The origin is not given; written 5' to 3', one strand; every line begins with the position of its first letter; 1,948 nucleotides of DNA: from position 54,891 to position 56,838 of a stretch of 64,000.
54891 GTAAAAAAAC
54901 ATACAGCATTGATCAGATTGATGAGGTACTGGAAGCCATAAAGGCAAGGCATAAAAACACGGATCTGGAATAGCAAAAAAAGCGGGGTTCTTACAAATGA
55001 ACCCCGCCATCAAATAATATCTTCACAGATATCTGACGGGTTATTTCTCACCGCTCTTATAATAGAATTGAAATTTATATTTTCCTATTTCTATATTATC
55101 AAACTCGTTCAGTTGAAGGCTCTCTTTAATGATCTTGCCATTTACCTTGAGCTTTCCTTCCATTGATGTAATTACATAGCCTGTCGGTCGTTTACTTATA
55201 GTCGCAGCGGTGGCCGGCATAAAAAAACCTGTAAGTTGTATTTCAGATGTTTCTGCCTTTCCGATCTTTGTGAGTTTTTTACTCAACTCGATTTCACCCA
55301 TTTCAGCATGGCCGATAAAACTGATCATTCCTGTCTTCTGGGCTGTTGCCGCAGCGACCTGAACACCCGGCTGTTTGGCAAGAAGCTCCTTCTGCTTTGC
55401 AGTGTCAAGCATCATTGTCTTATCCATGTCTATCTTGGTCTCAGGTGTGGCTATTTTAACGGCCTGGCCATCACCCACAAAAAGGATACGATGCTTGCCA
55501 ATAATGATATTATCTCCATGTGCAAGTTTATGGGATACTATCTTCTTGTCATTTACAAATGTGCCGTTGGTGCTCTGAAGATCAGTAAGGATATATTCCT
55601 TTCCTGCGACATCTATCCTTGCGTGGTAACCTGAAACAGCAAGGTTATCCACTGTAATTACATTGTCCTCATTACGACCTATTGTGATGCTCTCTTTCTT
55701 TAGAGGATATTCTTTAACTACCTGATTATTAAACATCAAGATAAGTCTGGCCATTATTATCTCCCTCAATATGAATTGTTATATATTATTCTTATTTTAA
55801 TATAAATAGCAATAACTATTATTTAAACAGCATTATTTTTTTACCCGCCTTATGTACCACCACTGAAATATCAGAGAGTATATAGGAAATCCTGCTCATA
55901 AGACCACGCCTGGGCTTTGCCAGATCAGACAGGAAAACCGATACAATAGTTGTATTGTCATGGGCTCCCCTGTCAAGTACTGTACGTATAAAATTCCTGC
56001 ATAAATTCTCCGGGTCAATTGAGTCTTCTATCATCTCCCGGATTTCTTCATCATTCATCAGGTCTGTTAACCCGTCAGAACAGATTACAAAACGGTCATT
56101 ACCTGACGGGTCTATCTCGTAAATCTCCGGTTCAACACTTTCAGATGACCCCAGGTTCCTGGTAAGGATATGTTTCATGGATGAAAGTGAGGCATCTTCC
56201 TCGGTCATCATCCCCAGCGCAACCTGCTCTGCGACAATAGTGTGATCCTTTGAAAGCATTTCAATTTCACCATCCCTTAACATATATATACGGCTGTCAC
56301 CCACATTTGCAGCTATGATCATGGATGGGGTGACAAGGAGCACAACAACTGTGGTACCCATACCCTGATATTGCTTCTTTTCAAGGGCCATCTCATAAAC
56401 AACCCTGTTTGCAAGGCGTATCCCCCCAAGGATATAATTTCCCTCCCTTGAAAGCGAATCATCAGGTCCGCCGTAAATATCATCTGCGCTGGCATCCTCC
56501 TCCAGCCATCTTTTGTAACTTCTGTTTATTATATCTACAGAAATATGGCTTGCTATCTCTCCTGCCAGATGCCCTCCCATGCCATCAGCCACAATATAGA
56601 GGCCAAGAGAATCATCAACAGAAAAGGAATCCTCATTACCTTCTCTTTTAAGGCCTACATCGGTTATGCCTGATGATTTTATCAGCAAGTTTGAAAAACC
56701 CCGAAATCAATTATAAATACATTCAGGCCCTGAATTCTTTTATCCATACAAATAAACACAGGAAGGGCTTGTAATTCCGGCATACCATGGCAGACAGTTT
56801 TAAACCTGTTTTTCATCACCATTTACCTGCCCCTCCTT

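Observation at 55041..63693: Seven-gene operon merging chemotaxis-type two-component parts with Hanks-type Ser/Thr phosphosignalling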

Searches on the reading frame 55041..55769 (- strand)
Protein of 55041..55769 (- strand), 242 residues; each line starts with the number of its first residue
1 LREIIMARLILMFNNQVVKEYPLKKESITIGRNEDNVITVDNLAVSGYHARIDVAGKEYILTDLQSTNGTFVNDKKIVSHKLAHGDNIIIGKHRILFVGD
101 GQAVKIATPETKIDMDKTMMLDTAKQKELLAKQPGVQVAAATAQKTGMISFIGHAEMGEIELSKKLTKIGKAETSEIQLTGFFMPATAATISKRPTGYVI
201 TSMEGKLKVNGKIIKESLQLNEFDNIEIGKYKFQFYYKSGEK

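Call 3: search_protein_families(library=pfam, proteins=[window:55041-55769:-], max_evalue=0.01)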
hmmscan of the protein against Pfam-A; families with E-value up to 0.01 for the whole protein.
window:55041-55769:- (242 aa): 3 families
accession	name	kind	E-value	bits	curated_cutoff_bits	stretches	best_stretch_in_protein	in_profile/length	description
PF00498.31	FHA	-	1.2e-22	80.5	20.7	1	28-91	1-67/67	FHA domain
PF16697.10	Yop-YscD_cpl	-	4.8e-19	68.9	33.2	2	19-98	10-91/94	Inner membrane component of T3SS, cytoplasmic domain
PF12538.13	FtsK_SpoIIIE_N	-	0.0014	19.3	27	0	11-55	3-43/115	DNA transporter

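Call 4: search_protein_families(library=ncbifam, proteins=[window:55041-55769:-], max_evalue=0.01)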
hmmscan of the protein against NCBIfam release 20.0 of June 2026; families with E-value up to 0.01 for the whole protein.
window:55041-55769:- (242 aa): 6 families
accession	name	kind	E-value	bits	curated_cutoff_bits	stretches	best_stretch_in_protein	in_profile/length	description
NF049868.1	FhaB_Rv0019c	equivalog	1.4e-20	73.9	125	1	12-93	72-154/158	FHA domain-containing protein FhaB/FipA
NF041660.2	oxygluDhInhib_OdhI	equivalog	1.2e-16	60.8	200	1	20-98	50-128/130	oxoglutarate dehydrogenase inhibitor Odhl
TIGR03354.1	VI_FHA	hypoth_equivalog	3.9e-14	53.3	120.25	1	19-127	17-132/420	type VI secretion system-associated FHA domain protein TagH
NF052573.1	HisKinEspAMyxo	equivalog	1.4e-11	43.2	1400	1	16-96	36-117/755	serine histidine kinase EspA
NF033760.1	gliding_GltG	equivalog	1.1e-10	40.7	650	1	13-142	11-141/650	adventurous gliding motility protein GltG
NF052403.1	ESX1TransRegEspM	equivalog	8.9e-05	21.5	550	1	22-143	25-143/367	ESX-1 type VII secretion system transcriptional regulator EspM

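Call 53: search_protein_families(library=padloc, proteins=[window:55041-55769:-], max_evalue=0.00001)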
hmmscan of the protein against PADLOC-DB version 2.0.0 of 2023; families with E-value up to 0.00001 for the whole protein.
window:55041-55769:- (242 aa): 0 families

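Call 61: find_homologous_proteins(query=window:55041-55754:-, max_evalue=0.00001)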
Query window:55041-55754:- (237 aa): 7561 proteins with E <= 0.00001 among 8000 candidates; the best 120 are listed.
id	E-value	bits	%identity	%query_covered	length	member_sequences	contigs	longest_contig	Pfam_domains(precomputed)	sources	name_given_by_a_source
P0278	1.1e-147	507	100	100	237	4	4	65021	PF00498.32,PF16697.11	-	-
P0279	2.7e-134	464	89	100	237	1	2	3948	PF00498.32,PF16697.11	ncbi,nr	ncbi:MAG: FHA domain-containing protein [Deltaproteobacteria bacterium]|nr:FHA domain-containing pro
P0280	1.7e-133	461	90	100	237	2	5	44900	PF00498.32,PF16697.11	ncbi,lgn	-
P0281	2.0e-133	461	89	100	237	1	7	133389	PF00498.32,PF16697.11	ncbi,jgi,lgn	-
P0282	5.4e-133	459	89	100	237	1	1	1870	PF00498.32,PF16697.11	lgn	-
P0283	1.7e-131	454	88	100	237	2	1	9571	PF00498.32,PF16697.11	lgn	-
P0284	2.0e-130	451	88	100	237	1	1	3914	PF00498.32,PF16697.11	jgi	jgi:pSer/pThr/pTyr-binding forkhead associated (FHA) protein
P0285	9.5e-129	445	86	100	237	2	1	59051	PF00498.32,PF16697.11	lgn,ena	-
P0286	3.5e-128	444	87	100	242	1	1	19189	PF00498.32,PF16697.11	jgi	jgi:pSer/pThr/pTyr-binding forkhead associated (FHA) protein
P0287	4.0e-127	440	85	100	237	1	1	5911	PF00498.32,PF16697.11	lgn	-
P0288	3.7e-120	417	80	100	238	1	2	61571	PF00498.32,PF16697.11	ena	-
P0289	5.5e-119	414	81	100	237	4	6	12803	PF00498.32,PF16697.11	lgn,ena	-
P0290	8.4e-116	403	79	100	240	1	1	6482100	PF00498.32,PF16697.11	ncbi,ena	-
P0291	4.7e-115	401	79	100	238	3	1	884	PF00498.32,PF16697.11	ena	-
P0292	1.3e-113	396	77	100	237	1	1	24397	PF00498.32,PF16697.11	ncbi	-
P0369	2.0e-105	369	73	98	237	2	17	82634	PF00498.32,PF16697.11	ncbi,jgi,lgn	-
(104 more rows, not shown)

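Call 62: find_encoding_contigs(protein=P0290, flank=10000, max_places=3)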
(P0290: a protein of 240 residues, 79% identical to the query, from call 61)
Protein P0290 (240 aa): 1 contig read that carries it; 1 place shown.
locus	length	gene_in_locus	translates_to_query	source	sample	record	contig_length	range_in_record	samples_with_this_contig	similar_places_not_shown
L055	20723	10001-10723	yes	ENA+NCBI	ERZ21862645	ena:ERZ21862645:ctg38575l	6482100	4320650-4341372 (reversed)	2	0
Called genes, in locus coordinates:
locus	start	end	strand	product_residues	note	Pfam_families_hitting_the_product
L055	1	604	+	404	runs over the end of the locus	PF28597:T2SSF_N, PF00482:T2SSF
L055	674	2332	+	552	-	PF25323:6TM_PilS, PF00989:PAS, PF13426:PAS_9 (weak), PF00512:HisKA, PF02518:HATPase_c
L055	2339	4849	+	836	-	PF19864:Radical_SAM_N2, PF04055:Radical_SAM, PF10105:DUF2344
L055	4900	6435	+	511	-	PF10150:RNase_E_G, PF20833:RNase_E_G_Thio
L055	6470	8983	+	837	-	PF00069:Pkinase, PF07714:PK_Tyr_Ser-Thr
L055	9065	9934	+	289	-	PF00481:PP2C, PF13672:PP2C_2, PF07228:SpoIIE (faint)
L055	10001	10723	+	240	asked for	PF16697:Yop-YscD_cpl, PF00498:FHA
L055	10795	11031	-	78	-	-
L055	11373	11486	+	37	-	-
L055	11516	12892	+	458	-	PF03721:UDPG_MGDP_dh_N, PF00984:UDPG_MGDP_dh, PF03720:UDPG_MGDP_dh_C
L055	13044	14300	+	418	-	PF01409:tRNA-synt_2d (faint), PF13393:tRNA-synt_His, PF00152:tRNA-synt_2 (faint), PF00587:tRNA-synt_2b, PF03129:HGTP_anticodon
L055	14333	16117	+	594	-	PF01336:tRNA_anti-codon, PF00152:tRNA-synt_2, PF02938:GAD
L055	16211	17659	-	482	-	PF00089:Trypsin, PF13365:Trypsin_2, PF14685:PDZ_Tricorn (faint), PF13180:PDZ_2, PF17820:PDZ_6, PF00595:PDZ (weak), PF13180:PDZ_2, PF17820:PDZ_6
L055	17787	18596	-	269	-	PF13490:zf-HC2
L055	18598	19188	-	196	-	PF07638:Sigma70_ECF, PF04542:Sigma70_r2, PF08281:Sigma70_r4_2, PF04545:Sigma70_r4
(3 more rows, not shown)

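Call 63: find_encoding_contigs(protein=P0369, flank=10000, max_places=3)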
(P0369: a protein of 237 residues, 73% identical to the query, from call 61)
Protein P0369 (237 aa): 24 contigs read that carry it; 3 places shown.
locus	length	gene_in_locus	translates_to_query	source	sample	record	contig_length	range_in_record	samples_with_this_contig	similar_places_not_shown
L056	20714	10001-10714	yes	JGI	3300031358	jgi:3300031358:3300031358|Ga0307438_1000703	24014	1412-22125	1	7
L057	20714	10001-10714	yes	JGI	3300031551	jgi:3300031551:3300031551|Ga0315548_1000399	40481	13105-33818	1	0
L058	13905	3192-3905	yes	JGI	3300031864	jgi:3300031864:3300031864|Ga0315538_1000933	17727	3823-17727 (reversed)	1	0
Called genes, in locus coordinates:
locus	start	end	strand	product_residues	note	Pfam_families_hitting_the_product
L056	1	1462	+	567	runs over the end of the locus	PF25323:6TM_PilS, PF00989:PAS, PF08448:PAS_4, PF13426:PAS_9, PF00512:HisKA, PF02518:HATPase_c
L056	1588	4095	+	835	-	PF19864:Radical_SAM_N2, PF04055:Radical_SAM, PF10105:DUF2344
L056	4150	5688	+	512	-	PF10150:RNase_E_G, PF20833:RNase_E_G_Thio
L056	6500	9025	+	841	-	PF05226:CHASE2, PF00069:Pkinase, PF07714:PK_Tyr_Ser-Thr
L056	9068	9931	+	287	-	PF00481:PP2C (weak), PF13672:PP2C_2, PF07228:SpoIIE (faint), PF00481:PP2C (weak)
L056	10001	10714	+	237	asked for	PF16697:Yop-YscD_cpl, PF00498:FHA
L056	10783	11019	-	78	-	-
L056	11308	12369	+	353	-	PF01073:3Beta_HSD, PF01370:Epimerase, PF02719:Polysacc_synt_2, PF04321:RmlD_sub_bind, PF07993:NAD_binding_4 (faint), PF16363:GDP_Man_Dehyd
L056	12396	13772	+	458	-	PF03721:UDPG_MGDP_dh_N, PF00984:UDPG_MGDP_dh, PF03720:UDPG_MGDP_dh_C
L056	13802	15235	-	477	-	PF05935:Arylsulfotrans, PF13360:PQQ_2 (faint), PF14269:Arylsulfotran_2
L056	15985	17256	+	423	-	PF13393:tRNA-synt_His, PF00587:tRNA-synt_2b, PF13393:tRNA-synt_His, PF03129:HGTP_anticodon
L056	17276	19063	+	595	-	PF01336:tRNA_anti-codon, PF00152:tRNA-synt_2, PF02938:GAD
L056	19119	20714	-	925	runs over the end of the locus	PF00989:PAS, PF13188:PAS_8, PF13426:PAS_9, PF00989:PAS (weak), PF13426:PAS_9, PF00512:HisKA, PF02518:HATPase_c, PF00072:Response_reg, +1 more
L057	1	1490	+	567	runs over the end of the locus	PF25323:6TM_PilS, PF00989:PAS, PF08448:PAS_4, PF13426:PAS_9, PF00512:HisKA, PF02518:HATPase_c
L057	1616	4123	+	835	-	PF19864:Radical_SAM_N2, PF04055:Radical_SAM, PF10105:DUF2344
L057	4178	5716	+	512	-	PF10150:RNase_E_G, PF20833:RNase_E_G_Thio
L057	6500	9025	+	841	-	PF05226:CHASE2, PF00069:Pkinase, PF07714:PK_Tyr_Ser-Thr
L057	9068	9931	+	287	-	PF00481:PP2C (weak), PF13672:PP2C_2, PF07228:SpoIIE (faint), PF00481:PP2C (weak)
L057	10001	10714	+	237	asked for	PF16697:Yop-YscD_cpl, PF00498:FHA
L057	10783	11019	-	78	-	-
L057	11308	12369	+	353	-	PF01073:3Beta_HSD, PF01370:Epimerase, PF02719:Polysacc_synt_2, PF04321:RmlD_sub_bind, PF07993:NAD_binding_4 (faint), PF16363:GDP_Man_Dehyd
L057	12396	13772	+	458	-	PF03721:UDPG_MGDP_dh_N, PF00984:UDPG_MGDP_dh, PF03720:UDPG_MGDP_dh_C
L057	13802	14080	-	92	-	-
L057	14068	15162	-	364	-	PF05935:Arylsulfotrans, PF14269:Arylsulfotran_2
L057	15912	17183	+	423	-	PF13393:tRNA-synt_His, PF00587:tRNA-synt_2b, PF13393:tRNA-synt_His, PF03129:HGTP_anticodon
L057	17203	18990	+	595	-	PF01336:tRNA_anti-codon, PF00152:tRNA-synt_2, PF02938:GAD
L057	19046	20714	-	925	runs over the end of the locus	PF00989:PAS, PF13188:PAS_8, PF13426:PAS_9, PF00989:PAS (weak), PF13426:PAS_9, PF00512:HisKA, PF02518:HATPase_c, PF00072:Response_reg, +2 more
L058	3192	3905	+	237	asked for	PF16697:Yop-YscD_cpl, PF00498:FHA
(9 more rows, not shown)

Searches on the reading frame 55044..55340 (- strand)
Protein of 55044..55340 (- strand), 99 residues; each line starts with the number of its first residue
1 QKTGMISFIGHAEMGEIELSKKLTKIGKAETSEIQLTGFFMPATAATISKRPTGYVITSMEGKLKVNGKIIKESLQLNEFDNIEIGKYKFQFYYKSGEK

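Call 9: search_protein_families(library=pfam, proteins=[window:55044-55340:-], max_evalue=10)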
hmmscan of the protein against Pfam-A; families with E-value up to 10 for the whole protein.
seq(99 aa): 4 families
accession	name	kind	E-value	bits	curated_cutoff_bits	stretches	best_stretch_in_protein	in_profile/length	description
PF16697.10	Yop-YscD_cpl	-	8.8e-05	23.1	33.2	1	13-94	8-92/94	Inner membrane component of T3SS, cytoplasmic domain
PF00498.31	FHA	-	0.031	15.2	20.7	1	24-86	1-67/67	FHA domain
PF01479.30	S4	-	0.058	13.6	22.8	1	61-82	25-47/48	S4 domain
PF23312.1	UBA_SIK3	-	0.16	12.4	27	1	56-83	3-30/40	Protein kinase SIK3 UBA domain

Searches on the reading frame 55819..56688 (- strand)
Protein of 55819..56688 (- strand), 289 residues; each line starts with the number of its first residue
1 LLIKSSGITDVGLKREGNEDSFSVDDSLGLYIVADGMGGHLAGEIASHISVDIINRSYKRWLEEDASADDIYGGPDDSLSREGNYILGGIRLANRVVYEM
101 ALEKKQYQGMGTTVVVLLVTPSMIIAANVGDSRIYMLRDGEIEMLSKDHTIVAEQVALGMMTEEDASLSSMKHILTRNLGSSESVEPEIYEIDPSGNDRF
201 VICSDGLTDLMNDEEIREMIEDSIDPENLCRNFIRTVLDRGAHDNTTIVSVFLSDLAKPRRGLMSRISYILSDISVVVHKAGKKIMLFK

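Call 3: search_protein_families(library=pfam, proteins=[window:55819-56688:-], max_evalue=0.01)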
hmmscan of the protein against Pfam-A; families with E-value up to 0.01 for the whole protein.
window:55819-56688:- (289 aa): 3 families
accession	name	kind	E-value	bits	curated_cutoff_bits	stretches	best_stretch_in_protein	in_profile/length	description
PF00481.26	PP2C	-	6.2e-20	72.4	20.3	2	23-152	29-143/255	Protein phosphatase 2C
PF13672.11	PP2C_2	-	4.4e-16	59.5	24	1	18-225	12-193/209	Protein phosphatase 2C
PF07228.17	SpoIIE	-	3.7e-05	24.2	25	1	179-249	105-187/192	Stage II sporulation protein E (SpoIIE)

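Call 4: search_protein_families(library=ncbifam, proteins=[window:55819-56688:-], max_evalue=0.01)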
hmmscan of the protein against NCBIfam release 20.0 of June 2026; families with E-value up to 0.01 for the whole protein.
window:55819-56688:- (289 aa): 2 families
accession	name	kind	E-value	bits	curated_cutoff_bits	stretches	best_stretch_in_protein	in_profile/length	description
NF033484.1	Stp1_PP2C_phos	equivalog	1.5e-64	217.7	230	1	9-250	2-230/232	Stp1/IreP family PP2C-type Ser/Thr phosphatase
NF011149.0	PRK14559.1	equivalog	2.6e-31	109.1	374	1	3-251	372-629/642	serine/threonine phosphatase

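Call 53: search_protein_families(library=padloc, proteins=[window:55819-56688:-], max_evalue=0.00001)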
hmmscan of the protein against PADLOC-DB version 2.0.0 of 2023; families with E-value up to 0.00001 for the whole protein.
window:55819-56688:- (289 aa): 2 families
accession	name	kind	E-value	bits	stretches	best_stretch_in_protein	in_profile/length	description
PDLC04518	PDC-M21C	-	2.5e-13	47.8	1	1-207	1-186/243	-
PDLC04519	PDC-M21C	-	2.6e-07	28.5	1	124-210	103-184/224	-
